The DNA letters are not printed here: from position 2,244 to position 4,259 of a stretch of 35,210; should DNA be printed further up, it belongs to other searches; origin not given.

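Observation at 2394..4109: TIR / alpha-beta module / TPR single-chain protein at the end of a protease-propeller gene string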

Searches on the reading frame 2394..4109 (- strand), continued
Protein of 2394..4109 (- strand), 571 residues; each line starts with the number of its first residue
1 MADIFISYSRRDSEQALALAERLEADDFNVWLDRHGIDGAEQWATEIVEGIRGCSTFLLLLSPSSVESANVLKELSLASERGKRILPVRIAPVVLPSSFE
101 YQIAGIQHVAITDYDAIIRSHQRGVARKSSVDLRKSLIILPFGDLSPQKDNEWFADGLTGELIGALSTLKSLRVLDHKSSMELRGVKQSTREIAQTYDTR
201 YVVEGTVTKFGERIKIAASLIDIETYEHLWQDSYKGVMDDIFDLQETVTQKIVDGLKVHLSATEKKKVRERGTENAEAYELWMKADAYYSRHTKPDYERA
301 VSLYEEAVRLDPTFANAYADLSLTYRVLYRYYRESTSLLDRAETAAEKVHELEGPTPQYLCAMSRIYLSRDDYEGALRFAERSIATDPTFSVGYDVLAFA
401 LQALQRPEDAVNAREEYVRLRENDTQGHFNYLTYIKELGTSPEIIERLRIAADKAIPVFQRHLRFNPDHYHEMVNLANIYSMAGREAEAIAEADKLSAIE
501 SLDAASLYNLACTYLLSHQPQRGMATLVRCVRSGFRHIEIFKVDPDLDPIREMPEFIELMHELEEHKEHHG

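Call 12: find_encoding_contigs(protein=P0002, flank=8000, max_places=2)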
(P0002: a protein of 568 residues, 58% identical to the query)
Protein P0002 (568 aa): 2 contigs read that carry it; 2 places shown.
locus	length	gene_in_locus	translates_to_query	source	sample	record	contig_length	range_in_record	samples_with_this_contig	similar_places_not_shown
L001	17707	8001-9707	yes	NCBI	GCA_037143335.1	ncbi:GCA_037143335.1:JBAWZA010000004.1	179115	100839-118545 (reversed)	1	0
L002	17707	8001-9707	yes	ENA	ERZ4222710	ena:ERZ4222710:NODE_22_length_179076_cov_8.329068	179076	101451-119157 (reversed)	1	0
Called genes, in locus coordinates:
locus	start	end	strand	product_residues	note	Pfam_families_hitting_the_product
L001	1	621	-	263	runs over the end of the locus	-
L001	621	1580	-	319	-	PF13439:Glyco_transf_4 (faint), PF00534:Glycos_transf_1, PF13692:Glyco_trans_1_4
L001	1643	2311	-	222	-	PF13489:Methyltransf_23, PF05219:DREV (weak), PF07021:MetW, PF08003:Methyltransf_9 (weak), PF13847:Methyltransf_31, PF08241:Methyltransf_11, PF08242:Methyltransf_12, PF13649:Methyltransf_25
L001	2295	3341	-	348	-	-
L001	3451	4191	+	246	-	PF00483:NTP_transferase, PF12804:NTP_transf_3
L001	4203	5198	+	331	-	PF01073:3Beta_HSD, PF01370:Epimerase, PF02719:Polysacc_synt_2, PF04321:RmlD_sub_bind, PF07993:NAD_binding_4 (weak), PF13460:NAD_binding_10 (weak), PF16363:GDP_Man_Dehyd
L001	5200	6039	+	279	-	PF01370:Epimerase, PF04321:RmlD_sub_bind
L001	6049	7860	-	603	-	PF05524:PEP-utilisers_N, PF00391:PEP-utilizers, PF02896:PEP-utilizers_C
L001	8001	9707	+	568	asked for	PF01582:TIR (weak), PF13676:TIR_2, PF00515:TPR_1 (faint), PF07719:TPR_2 (faint), PF13181:TPR_8 (faint), PF13414:TPR_11 (faint), PF13424:TPR_12 (faint), PF13428:TPR_14 (faint), +3 more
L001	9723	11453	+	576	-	PF01582:TIR (faint), PF13676:TIR_2, PF00515:TPR_1 (faint), PF07719:TPR_2 (faint), PF13181:TPR_8 (faint), PF13428:TPR_14 (faint), PF13432:TPR_16 (faint), PF14559:TPR_19 (faint), +1 more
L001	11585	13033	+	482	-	PF02518:HATPase_c, PF14501:HATPase_c_5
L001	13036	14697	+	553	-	PF00072:Response_reg, PF01946:Thi4 (faint), PF03486:HI0933_like (faint), PF07992:Pyr_redox_2, PF12831:FAD_oxidored (weak), PF13434:Lys_Orn_oxgnase (faint), PF13738:Pyr_redox_3, PF00070:Pyr_redox, +1 more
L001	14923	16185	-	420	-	PF01566:Nramp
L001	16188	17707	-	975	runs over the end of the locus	PF00082:Peptidase_S8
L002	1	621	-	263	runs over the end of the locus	-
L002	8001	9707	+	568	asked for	PF01582:TIR (weak), PF13676:TIR_2, PF00515:TPR_1 (faint), PF07719:TPR_2 (faint), PF13181:TPR_8 (faint), PF13414:TPR_11 (faint), PF13424:TPR_12 (faint), PF13428:TPR_14 (faint), +3 more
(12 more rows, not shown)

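Call 13: find_encoding_contigs(protein=P0047, flank=8000, max_places=2)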
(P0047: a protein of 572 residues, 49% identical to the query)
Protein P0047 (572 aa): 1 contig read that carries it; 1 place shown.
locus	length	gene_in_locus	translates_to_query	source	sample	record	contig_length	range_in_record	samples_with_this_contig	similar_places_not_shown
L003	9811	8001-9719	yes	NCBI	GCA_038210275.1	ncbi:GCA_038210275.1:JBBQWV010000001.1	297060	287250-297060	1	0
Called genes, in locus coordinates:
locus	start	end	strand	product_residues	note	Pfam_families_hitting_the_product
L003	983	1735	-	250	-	PF21948:LplA-B_cat, PF03099:BPL_LplA_LipB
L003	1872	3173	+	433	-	-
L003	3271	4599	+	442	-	PF00155:Aminotran_1_2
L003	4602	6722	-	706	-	PF02897:Peptidase_S9_N, PF00326:Peptidase_S9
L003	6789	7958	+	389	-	PF22660:RS_preATP-grasp-like, PF02655:ATP-grasp_3 (weak), PF02222:ATP-grasp, PF02786:CPSase_L_D2 (weak), PF07478:Dala_Dala_lig_C, PF21244:PurT_C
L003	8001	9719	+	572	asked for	PF01582:TIR (weak), PF13676:TIR_2, PF13181:TPR_8 (faint), PF13414:TPR_11 (faint), PF13431:TPR_17 (faint)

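Call 14: find_encoding_contigs(protein=P0066, flank=8000, max_places=2)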
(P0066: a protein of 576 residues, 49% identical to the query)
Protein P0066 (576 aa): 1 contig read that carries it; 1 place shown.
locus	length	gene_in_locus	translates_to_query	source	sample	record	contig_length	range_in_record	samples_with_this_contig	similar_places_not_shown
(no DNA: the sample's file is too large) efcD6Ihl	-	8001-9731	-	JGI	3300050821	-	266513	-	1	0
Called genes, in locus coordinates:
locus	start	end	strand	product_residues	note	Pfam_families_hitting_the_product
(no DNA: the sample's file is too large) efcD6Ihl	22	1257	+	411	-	PF02321:OEP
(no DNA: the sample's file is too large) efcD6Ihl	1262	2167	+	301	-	PF00364:Biotin_lipoyl (faint), PF25917:BSH_RND, PF25919:BSH_CusB (weak), PF25973:BSH_CzcB (weak)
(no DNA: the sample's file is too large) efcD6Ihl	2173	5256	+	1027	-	PF00873:ACR_tran, PF03176:MMPL (faint), PF02355:SecD_SecF_C (weak)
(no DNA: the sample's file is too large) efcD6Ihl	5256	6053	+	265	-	-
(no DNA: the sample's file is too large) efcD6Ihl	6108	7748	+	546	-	PF13620:CarboxypepD_reg (weak), PF13715:CarbopepD_reg_2 (faint), PF00578:AhpC-TSA, PF08534:Redoxin, PF00085:Thioredoxin (weak), PF13905:Thioredoxin_8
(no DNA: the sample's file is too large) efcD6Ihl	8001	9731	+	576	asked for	PF01582:TIR (weak), PF13424:TPR_12 (faint), PF13676:TIR_2, PF13429:TPR_15 (faint), PF21033:RMD1-3 (faint), PF00515:TPR_1 (faint), PF07719:TPR_2 (faint), PF13181:TPR_8 (faint), +8 more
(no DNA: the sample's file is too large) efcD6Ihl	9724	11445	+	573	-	PF01582:TIR (weak), PF07719:TPR_2 (faint), PF13174:TPR_6 (faint), PF13428:TPR_14 (faint), PF13676:TIR_2, PF13432:TPR_16 (faint), PF00515:TPR_1 (faint), PF13181:TPR_8 (faint), +4 more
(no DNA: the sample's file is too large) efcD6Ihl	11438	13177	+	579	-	PF13676:TIR_2, PF00515:TPR_1 (faint), PF07719:TPR_2 (faint), PF13181:TPR_8 (faint), PF13424:TPR_12 (faint), PF13428:TPR_14 (faint), PF13431:TPR_17 (faint), PF14559:TPR_19 (faint)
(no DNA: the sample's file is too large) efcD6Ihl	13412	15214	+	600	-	PF05139:Erythro_esteras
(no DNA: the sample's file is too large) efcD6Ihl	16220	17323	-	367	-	-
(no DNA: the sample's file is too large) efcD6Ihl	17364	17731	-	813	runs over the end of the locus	PF24885:TPR_NPHP3, PF07719:TPR_2 (faint), PF13374:TPR_10 (faint), PF17874:TPR_MalT (faint), PF13424:TPR_12, PF12770:CHAT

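Call 17: find_related_loci(query=A1, collection=genome_contigs, flank=6000)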
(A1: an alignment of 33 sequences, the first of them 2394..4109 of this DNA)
Query A1 (571 aa) in genome_contigs; peptide patterns used: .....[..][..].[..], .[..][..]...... (x = any residue, [..] = any of these).
154 stretches matched a pattern; 110 encode a relative of the query (tblastn E <= 1e-3); the best 80 are kept; 77 distinct loci.
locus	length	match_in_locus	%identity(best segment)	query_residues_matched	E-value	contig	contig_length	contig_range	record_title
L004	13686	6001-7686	58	3-564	0e+0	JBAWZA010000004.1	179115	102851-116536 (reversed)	MAG: bacterium isolate ELA103 MAG103_4, whole genome shotgun sequence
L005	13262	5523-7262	52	1-571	0e+0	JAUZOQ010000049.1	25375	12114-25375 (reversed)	MAG: Bacteroidota bacterium isolate bin140(14d) NELBBIGP_49, whole genome shotgun sequence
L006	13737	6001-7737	53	3-568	0e+0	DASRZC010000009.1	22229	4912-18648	MAG TPA_asm: Candidatus Kapaibacterium sp. isolate SMAG_U14065 k141_421350, whole genome shotgun sequence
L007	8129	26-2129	52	1-564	0e+0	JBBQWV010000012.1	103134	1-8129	MAG: Candidatus Kapaibacterium sp. isolate Co_metawrap_2078 Cmw_2078_k141_19837926_length_103134_cov_27.9990, whole geno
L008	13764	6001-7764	50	1-568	0e+0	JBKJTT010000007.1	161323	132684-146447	MAG: Candidatus Kapaibacterium sp. isolate ant_bin.634 k117_4221077, whole genome shotgun sequence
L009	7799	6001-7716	51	1-567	0e+0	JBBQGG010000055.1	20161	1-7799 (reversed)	MAG: Candidatus Kapaibacterium sp. isolate Co_metawrap_972 Cmw_972_k141_4165065_length_20161_cov_10.9685, whole genome s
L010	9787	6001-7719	51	1-565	0e+0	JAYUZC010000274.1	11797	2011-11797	MAG: Bacteroidota bacterium isolate GL139_UP_metabinner_9 GL139_UP_metabinner_9_273, whole genome shotgun sequence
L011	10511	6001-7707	51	1-564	0e+0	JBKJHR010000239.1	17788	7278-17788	MAG: Candidatus Kapaibacterium sp. isolate ant_bin.118 S1Ck117_5033944_flag_1_multi_9.0000_len_17788, whole genome shotg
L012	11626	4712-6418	51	1-564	0e+0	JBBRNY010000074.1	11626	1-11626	MAG: Candidatus Kapaibacterium sp. isolate La1_metabat2.223 LA1C_B2.223_k141_1646134L_11626_cov_9.0017, whole genome sho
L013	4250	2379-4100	50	1-565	0e+0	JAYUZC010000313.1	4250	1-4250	MAG: Bacteroidota bacterium isolate GL139_UP_metabinner_9 GL139_UP_metabinner_9_312, whole genome shotgun sequence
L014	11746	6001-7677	51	1-554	0e+0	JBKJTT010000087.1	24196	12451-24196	MAG: Candidatus Kapaibacterium sp. isolate ant_bin.634 k117_3125549, whole genome shotgun sequence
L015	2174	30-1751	49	1-565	0e+0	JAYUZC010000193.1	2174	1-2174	MAG: Bacteroidota bacterium isolate GL139_UP_metabinner_9 GL139_UP_metabinner_9_192, whole genome shotgun sequence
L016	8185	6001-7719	50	1-564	0e+0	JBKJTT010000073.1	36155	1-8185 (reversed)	MAG: Candidatus Kapaibacterium sp. isolate ant_bin.634 k117_1836349, whole genome shotgun sequence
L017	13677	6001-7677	50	1-554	0e+0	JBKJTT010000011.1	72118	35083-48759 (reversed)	MAG: Candidatus Kapaibacterium sp. isolate ant_bin.634 k117_4892589, whole genome shotgun sequence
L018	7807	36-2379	49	1-565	7e-180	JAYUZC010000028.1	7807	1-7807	MAG: Bacteroidota bacterium isolate GL139_UP_metabinner_9 GL139_UP_metabinner_9_27, whole genome shotgun sequence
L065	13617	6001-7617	39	2-536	3e-122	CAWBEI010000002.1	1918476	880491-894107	MAG: Ignavibacteriota bacterium isolate MFD04780.bin.1.147 genome assembly, contig: contig_16205, whole genome shotgun s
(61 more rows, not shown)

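Call 43: predict_structure(alignment_id=A2)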
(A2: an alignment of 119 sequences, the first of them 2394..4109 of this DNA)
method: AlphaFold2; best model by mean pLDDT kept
length: 571 residues; sequences in the alignment: 119
mean_pLDDT: 92.1   pTM: 0.73
mean pLDDT of the five models: 92.1, 91.7, 91.4, 90.5, 87.5
residues with pLDDT >= 90: 449; 70-90: 102; 50-70: 14; < 50: 6
segments of 3 or more residues with pLDDT < 50: 127-130
pLDDT, mean of each block of 10 residues (from residue 1): 90 95 93 68 80 94 94 94 93 87 85 88 62 86 93 94 92 92 91 89 96 96 91 96 95 92 89 94 95 93 98 97 95 90 98 96 97 98 96 97 97 97 94 95 97 97 91 96 96 95 93 95 96 88 92 95 82 51
secondary structure, 60 per line:
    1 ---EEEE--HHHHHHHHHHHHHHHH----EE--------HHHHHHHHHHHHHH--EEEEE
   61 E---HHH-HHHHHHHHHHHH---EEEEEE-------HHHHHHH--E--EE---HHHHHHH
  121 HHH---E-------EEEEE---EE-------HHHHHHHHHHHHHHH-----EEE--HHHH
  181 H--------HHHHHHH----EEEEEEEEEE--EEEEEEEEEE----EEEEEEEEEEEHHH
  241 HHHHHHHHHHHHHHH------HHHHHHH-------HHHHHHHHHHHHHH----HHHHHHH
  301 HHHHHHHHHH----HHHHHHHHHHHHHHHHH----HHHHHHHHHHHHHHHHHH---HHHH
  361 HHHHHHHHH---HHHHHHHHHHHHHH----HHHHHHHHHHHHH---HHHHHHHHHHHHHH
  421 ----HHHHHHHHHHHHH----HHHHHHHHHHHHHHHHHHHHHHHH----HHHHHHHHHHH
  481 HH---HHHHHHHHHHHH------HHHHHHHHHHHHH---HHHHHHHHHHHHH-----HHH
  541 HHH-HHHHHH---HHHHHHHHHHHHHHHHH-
elements in order: E4-7 H10-25 H40-53 E56-61 H69-80 E84-89 H97-103 H114-123 E135-139 H152-166 E172-174 H177-181 H190-196 E201-210 E213-222 E227-237 H238-255 H262-268 H276-289 H294-310 H315-331 H336-353 H357-369 H373-386 H391-403 H407-420 H425-437 H442-465 H470-482 H486-497 H504-516 H520-532 H538-543 H545-550 H554-570

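Call 45: fold_search(model_id=the predicted structure, library=pdb)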
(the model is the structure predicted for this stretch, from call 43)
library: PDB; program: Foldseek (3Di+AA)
matches with E <= 10: 1624; with E <= 0.001: 329
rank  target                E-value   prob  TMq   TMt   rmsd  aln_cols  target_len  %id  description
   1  9qhb                  8.8e-10  1.00  0.30  0.53   8.0       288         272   20  Crystal structure of 16-repeat CTPR protein with eliminated coordination sites (released 2025-10-22)
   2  8chy                  1.3e-09  1.00  0.28  0.50   9.1       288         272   20  Crystal structure of an 8-repeat consensus TPR superhelix with Zinc. (released 2024-02-21)
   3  9qhc_B                2.9e-09  1.00  0.30  0.55  10.7       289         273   20  Crystal structure of 8-repeat CTPR protein with eliminated coordination sites (released 2025-10-22)
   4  1w3b_A                8.0e-09  1.00  0.24  0.32  12.9       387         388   16  The superhelical TPR domain of O-linked GlcNAc transferase reveals structural similarities to importin alpha. (released 2004-09-09)
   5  9qhc_A                9.9e-09  1.00  0.30  0.54  10.6       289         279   20  Crystal structure of 8-repeat CTPR protein with eliminated coordination sites (released 2025-10-22)
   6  3ly7                  2.4e-08  1.00  0.40  0.67   4.5       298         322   12  Crystal structure of the periplasmic domain of CadC (released 2011-02-09)
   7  1w3b_B                2.5e-08  1.00  0.26  0.38  10.5       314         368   17  The superhelical TPR domain of O-linked GlcNAc transferase reveals structural similarities to importin alpha. (released 2004-09-09)
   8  6eou                  3.2e-08  1.00  0.31  0.47  10.2       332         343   18  O-GlcNAc transferase TPR domain with the intellectual disability associated mutation L254F (released 2018-05-09)
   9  3ly8                  3.5e-08  1.00  0.40  0.65   5.1       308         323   12  Crystal structure of mutant D471E of the periplasmic domain of CadC (released 2011-02-09)
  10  8dtg_B                4.0e-08  1.00  0.23  0.19  13.3       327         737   19  Cryo-EM structure of Arabidopsis SPY alternative conformation 1 (released 2023-03-08)
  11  7yea_A                4.3e-08  1.00  0.24  0.15  13.4       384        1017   17  Human O-GlcNAc transferase Dimer (released 2023-07-12)
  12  7ntf_A                6.4e-08  1.00  0.36  0.24   8.8       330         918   18  Cryo-EM structure of unliganded O-GlcNAc transferase (released 2021-11-17)
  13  3ly9                  7.6e-08  1.00  0.40  0.67   4.5       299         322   12  Crystal structure of mutant D471N of the periplasmic domain of CadC (released 2011-02-09)
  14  3lya                  8.3e-08  1.00  0.39  0.66   4.7       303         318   12  Crystal structure of the periplasmic domain of CadC in the presence of K2ReCl6 (released 2011-02-09)
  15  4r7s                  1.6e-07  1.00  0.31  0.56   6.6       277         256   16  Crystal structure of a tetratricopeptide repeat protein (PARMER_03812) from Parabacteroides merdae ATCC 43184 at 2.39 A  (released 2014-10-01)
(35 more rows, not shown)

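Call 51: search_protein_families(library=padloc, alignment_id=A3, max_evalue=0.00001)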
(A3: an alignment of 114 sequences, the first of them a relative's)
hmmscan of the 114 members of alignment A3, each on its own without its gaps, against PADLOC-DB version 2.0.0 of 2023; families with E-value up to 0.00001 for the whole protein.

A. member 1, L003:6789-7958:+ (389 aa): 0 families

B. families by the number of members that match (of 114 scanned): 16 families
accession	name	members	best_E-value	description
PDLC02759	SspA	1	1.4e-22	SspA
PDLC02657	DndA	1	1.6e-22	DndA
PDLC04903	PDC-S09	1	1.4e-12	-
PDLC04907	PDC-S09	1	1.8e-12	-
PDLC02960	RT-Protease_XI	1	3.4e-11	single gene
PDLC02959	RT-Protease_XI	1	5.8e-11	single gene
PDLC04902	PDC-S09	1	7.7e-11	-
PDLC04904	PDC-S09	1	1.1e-10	-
PDLC00609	ZorB1|ZorB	1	3.3e-10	MotB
PDLC04906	PDC-S09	1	1.1e-09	-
PDLC04917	PDC-S12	1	8.9e-09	-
PDLC04593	PDC-M35A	1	9.9e-08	-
PDLC03855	LmuA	1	1.7e-07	-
PDLC04369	PDC-M05A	1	8.5e-07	-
PDLC04905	PDC-S09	1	1.2e-06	-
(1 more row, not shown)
